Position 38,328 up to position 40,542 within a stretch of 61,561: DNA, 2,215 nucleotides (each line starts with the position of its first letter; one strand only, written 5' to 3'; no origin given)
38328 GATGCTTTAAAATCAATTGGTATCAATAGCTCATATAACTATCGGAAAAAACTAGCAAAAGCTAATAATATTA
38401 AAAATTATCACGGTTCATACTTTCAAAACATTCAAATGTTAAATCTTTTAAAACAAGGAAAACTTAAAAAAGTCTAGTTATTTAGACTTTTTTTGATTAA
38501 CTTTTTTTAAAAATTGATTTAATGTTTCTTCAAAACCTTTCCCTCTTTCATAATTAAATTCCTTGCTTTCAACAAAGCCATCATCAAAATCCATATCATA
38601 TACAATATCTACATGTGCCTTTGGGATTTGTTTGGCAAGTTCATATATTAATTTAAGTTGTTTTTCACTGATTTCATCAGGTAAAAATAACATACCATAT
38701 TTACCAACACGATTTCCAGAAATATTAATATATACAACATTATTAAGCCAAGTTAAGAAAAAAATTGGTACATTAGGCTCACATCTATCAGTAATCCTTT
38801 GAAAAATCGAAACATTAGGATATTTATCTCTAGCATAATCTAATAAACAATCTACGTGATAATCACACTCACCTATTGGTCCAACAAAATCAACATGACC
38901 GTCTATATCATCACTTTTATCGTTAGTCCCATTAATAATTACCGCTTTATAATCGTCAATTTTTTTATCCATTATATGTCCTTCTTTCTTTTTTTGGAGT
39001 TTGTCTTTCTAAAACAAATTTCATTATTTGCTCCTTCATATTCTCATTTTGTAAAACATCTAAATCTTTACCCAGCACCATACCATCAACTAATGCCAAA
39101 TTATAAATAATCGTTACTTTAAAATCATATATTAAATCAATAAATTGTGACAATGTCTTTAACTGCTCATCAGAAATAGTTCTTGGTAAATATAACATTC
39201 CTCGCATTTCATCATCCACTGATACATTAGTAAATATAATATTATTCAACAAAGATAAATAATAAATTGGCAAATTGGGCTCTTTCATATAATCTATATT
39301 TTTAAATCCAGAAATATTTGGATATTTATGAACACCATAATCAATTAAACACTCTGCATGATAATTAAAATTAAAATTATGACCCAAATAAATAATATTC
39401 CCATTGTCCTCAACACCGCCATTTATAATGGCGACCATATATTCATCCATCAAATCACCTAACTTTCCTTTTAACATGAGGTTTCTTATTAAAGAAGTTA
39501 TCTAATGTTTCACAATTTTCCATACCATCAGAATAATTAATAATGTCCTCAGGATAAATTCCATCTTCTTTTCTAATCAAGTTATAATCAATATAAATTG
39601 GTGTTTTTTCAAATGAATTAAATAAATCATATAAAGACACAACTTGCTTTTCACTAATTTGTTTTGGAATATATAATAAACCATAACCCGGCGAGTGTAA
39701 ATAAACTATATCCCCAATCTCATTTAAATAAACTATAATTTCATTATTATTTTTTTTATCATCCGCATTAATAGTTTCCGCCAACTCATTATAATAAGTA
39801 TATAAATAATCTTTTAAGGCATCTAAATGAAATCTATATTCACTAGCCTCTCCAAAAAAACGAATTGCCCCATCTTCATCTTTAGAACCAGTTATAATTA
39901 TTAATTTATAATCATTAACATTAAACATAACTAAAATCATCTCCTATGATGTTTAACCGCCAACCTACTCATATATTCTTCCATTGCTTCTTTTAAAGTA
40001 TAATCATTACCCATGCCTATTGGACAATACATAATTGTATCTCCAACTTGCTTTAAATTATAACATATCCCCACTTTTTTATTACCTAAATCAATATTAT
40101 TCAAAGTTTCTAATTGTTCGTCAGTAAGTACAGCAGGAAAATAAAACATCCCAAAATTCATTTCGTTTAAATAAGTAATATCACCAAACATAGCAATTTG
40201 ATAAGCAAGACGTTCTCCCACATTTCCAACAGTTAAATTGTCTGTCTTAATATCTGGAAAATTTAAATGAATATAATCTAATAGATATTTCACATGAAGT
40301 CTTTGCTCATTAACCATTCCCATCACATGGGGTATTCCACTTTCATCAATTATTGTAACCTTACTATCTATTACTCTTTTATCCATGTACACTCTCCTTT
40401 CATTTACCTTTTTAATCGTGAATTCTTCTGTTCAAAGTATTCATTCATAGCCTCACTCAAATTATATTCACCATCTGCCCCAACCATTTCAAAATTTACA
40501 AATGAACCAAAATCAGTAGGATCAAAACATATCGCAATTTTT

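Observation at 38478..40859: Five translationally coupled, highly diverged paralogs of an unrecognised ~150-165 aa family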

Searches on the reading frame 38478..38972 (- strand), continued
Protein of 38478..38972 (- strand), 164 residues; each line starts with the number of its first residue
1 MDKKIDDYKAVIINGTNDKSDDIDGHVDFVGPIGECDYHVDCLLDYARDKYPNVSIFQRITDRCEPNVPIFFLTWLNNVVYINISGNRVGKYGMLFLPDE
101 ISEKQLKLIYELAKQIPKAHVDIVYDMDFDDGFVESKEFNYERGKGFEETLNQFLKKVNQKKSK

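Call 88: find_encoding_contigs(protein=P0074, flank=7000, max_places=2)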
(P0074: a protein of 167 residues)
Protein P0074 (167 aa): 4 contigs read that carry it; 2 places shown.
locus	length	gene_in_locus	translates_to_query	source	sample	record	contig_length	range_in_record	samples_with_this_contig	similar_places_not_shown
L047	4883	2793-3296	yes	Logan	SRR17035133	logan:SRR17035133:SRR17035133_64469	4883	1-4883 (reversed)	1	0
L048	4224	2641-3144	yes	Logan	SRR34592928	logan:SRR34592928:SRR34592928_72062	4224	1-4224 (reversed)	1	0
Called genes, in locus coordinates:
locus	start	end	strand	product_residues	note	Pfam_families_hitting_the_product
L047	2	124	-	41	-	?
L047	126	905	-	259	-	PF00528:BPD_transp_1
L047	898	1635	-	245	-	PF00005:ABC_tran, PF13304:AAA_21 (faint)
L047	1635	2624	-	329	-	PF13379:NMT1_2, PF09084:NMT1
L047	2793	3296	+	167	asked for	-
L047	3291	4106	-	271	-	PF01551:Peptidase_M23, PF12200:DUF3597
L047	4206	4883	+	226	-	?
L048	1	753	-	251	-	?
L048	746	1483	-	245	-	PF00005:ABC_tran, PF13304:AAA_21 (faint)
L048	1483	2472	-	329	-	PF13379:NMT1_2, PF09084:NMT1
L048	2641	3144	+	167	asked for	-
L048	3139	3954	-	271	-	PF01551:Peptidase_M23, PF12200:DUF3597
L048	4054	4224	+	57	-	?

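Call 90: search_protein_families(library=pfam, proteins=[L043:5503-6240:+, L043:6983-7687:+, L018:947-1501:+, L017:625-1092:+, L023:1-1200:+, L023:2664-3833:+, L024:10756-11319:+, L028:11071-12000:-, L045:3259-4278:+, L015:1134-2357:+], max_evalue=0.01)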
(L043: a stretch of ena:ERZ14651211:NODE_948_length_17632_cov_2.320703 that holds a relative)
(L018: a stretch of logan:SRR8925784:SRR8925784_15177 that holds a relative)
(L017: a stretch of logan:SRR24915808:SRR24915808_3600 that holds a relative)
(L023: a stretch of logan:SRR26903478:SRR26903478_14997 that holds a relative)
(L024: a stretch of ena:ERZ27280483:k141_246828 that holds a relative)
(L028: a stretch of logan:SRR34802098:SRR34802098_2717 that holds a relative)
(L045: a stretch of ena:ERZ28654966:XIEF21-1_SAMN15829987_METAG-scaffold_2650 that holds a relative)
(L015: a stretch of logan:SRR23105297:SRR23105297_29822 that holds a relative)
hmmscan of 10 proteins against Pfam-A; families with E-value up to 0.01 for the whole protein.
L043:5503-6240:+ (245 aa): 2 families
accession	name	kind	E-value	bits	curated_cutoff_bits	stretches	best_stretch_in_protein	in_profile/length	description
PF13930.12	Endonuclea_NS_2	-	6.4e-25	88.3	27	1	78-206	9-130/132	DNA/RNA non-specific endonuclease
PF01223.29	Endonuclease_NS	-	3.8e-05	23.9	23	1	117-195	80-151/223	DNA/RNA non-specific endonuclease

L043:6983-7687:+ (234 aa): 2 families
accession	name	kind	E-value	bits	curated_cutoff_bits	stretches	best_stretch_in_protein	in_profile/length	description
PF14581.11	SseB_C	-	9.6e-07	29.4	22.5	1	135-218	3-89/106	SseB protein C-terminal domain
PF07179.17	SseB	-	1.3e-06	29.1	21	1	58-128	56-122/124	SseB protein N-terminal domain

L018:947-1501:+ (184 aa): 0 families

L017:625-1092:+ (155 aa): 0 families

L023:1-1200:+ (399 aa): 2 families
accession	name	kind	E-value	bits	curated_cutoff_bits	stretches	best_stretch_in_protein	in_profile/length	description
PF19302.4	DUF5915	-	7.5e-51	172.9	27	1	207-398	2-194/195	Domain of unknown function (DUF5915)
PF08264.19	Anticodon_1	-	7.8e-40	136.6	25.1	1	45-192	1-147/148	Anticodon-binding domain of tRNA ligase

L023:2664-3833:+ (389 aa): 0 families

L024:10756-11319:+ (187 aa): 2 families
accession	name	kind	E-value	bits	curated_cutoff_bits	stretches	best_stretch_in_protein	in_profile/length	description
PF00625.27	Guanylate_kin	-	1e-06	29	25.2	1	3-165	5-166/182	Guanylate kinase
PF02223.23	Thymidylate_kin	-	0.00094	19.3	27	0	7-42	3-38/185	Thymidylate kinase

L028:11071-12000:- (309 aa): 1 family
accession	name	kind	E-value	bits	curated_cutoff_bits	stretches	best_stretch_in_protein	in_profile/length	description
PF11155.13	DUF2935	-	1e-17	65.3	24.4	2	204-299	18-120/121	Domain of unknown function (DUF2935)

L045:3259-4278:+ (339 aa): 0 families

L015:1134-2357:+ (407 aa): 0 families

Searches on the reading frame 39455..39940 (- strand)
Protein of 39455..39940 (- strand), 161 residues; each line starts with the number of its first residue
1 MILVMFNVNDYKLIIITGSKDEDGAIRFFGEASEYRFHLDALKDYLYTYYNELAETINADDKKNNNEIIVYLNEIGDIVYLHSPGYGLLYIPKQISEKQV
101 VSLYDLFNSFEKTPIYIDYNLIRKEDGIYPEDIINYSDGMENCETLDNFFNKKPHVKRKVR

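Call 4: search_protein_families(library=pfam, proteins=[window:39455-39940:-], max_evalue=1)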
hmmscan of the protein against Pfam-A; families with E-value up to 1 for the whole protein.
window:39455-39940:- (161 aa): 1 family
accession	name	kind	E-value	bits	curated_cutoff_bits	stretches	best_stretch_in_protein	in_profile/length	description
PF16514.10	NADH-UOR_E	-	0.14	12.9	25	1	36-78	3-40/74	putative NADH-ubiquinone oxidoreductase chain E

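Call 5: search_protein_families(library=ncbifam, proteins=[window:39455-39940:-], max_evalue=1)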
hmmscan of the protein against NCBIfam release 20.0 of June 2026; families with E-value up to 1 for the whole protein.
window:39455-39940:- (161 aa): 0 families

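Call 7: search_protein_families(library=phrogs, proteins=[window:39455-39940:-], max_evalue=1)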
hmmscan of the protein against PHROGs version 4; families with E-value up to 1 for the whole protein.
window:39455-39940:- (161 aa): 1 family
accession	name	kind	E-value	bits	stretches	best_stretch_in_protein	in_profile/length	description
phrog_29925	-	unknown function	0.14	11.5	1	17-86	457-524/620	-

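Call 8: search_protein_families(library=padloc, proteins=[window:39455-39940:-], max_evalue=1)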
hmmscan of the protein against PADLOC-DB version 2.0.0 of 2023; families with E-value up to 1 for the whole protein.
window:39455-39940:- (161 aa): 0 families

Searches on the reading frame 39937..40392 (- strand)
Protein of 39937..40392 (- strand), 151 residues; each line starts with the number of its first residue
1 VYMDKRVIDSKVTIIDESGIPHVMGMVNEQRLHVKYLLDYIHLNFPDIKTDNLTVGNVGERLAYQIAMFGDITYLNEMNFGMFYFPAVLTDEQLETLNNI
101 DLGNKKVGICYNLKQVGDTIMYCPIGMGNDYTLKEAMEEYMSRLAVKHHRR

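Call 4: search_protein_families(library=pfam, proteins=[window:39937-40392:-], max_evalue=1)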
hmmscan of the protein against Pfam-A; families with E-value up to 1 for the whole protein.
window:39937-40392:- (151 aa): 1 family
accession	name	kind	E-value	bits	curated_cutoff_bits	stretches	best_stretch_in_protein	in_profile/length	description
PF09902.14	DUF2129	-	0.15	12.6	22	1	62-101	13-53/70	Uncharacterized protein conserved in bacteria (DUF2129)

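Call 5: search_protein_families(library=ncbifam, proteins=[window:39937-40392:-], max_evalue=1)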
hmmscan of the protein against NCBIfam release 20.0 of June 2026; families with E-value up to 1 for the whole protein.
window:39937-40392:- (151 aa): 1 family
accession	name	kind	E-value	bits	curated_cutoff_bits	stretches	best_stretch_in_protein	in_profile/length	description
NF007107.1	PRK09556.1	equivalog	0.038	12.9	497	1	57-89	169-201/469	hexose-6-phosphate:phosphate antiporter UhpT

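Call 7: search_protein_families(library=phrogs, proteins=[window:39937-40392:-], max_evalue=1)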
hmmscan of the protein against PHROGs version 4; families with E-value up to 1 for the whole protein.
window:39937-40392:- (151 aa): 1 family
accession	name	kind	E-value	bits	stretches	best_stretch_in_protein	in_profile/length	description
phrog_7317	-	unknown function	0.013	15.4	1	31-105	190-262/338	-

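Call 8: search_protein_families(library=padloc, proteins=[window:39937-40392:-], max_evalue=1)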
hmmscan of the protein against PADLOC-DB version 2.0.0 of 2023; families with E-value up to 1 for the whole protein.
window:39937-40392:- (151 aa): 0 families

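Call 36: search_dna_similar(query=window:39937-40386:-, collection=plasmids, mode=protein, max_evalue=0.01)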
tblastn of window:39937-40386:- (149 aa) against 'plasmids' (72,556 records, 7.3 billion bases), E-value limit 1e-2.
No match.
